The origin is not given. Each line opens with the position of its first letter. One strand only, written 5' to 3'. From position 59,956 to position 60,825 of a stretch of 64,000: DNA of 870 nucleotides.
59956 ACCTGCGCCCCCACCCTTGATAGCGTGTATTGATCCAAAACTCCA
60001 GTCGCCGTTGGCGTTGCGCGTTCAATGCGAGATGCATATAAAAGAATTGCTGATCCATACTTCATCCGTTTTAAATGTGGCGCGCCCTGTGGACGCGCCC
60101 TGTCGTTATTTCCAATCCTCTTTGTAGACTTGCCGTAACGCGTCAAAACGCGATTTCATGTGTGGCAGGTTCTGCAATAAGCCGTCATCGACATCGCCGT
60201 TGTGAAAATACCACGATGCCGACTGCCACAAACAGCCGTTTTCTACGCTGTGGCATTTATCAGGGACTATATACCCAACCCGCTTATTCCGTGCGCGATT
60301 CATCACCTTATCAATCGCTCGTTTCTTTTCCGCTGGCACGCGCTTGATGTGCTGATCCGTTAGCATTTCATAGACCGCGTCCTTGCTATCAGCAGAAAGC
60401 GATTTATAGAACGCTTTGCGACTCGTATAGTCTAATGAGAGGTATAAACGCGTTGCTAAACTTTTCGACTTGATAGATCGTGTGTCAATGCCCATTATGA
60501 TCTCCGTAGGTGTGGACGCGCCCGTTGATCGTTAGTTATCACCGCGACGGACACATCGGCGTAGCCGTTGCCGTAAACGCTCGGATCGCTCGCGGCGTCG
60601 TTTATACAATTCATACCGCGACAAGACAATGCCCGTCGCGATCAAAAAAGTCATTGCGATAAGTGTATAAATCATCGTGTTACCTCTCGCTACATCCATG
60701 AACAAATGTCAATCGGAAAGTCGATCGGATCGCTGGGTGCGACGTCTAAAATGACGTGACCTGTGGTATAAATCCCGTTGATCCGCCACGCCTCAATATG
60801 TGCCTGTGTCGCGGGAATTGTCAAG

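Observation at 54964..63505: Small-gene array punctuated by a GGCGCG hairpin + RBS unit at most gene junctions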

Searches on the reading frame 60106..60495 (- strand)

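Call 10: search_protein_families(library=pfam, proteins=[window:60106-60495:-], max_evalue=0.01)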
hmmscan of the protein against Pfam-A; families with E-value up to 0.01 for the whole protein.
window:60106-60495:- (129 aa): 1 family
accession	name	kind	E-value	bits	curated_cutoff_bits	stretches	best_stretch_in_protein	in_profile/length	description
PF09899.14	DUF2126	-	0.0093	14.5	27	1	48-101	192-244/826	Putative amidoligase enzyme (DUF2126)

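Call 17: search_protein_families(library=phrogs, proteins=[window:60106-60495:-], max_evalue=0.001)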
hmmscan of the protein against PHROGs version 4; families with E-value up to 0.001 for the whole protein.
window:60106-60495:- (129 aa): 0 families

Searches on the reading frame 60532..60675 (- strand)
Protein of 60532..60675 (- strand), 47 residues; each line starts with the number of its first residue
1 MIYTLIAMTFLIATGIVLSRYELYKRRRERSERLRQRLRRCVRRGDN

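Call 10: search_protein_families(library=pfam, proteins=[window:60532-60675:-], max_evalue=0.01)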
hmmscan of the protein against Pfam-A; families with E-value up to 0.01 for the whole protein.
window:60532-60675:- (47 aa): 1 family
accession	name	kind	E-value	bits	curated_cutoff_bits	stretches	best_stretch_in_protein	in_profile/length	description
PF14880.11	COX14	-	0.00071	19.8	25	1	1-34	17-50/59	Cytochrome oxidase c assembly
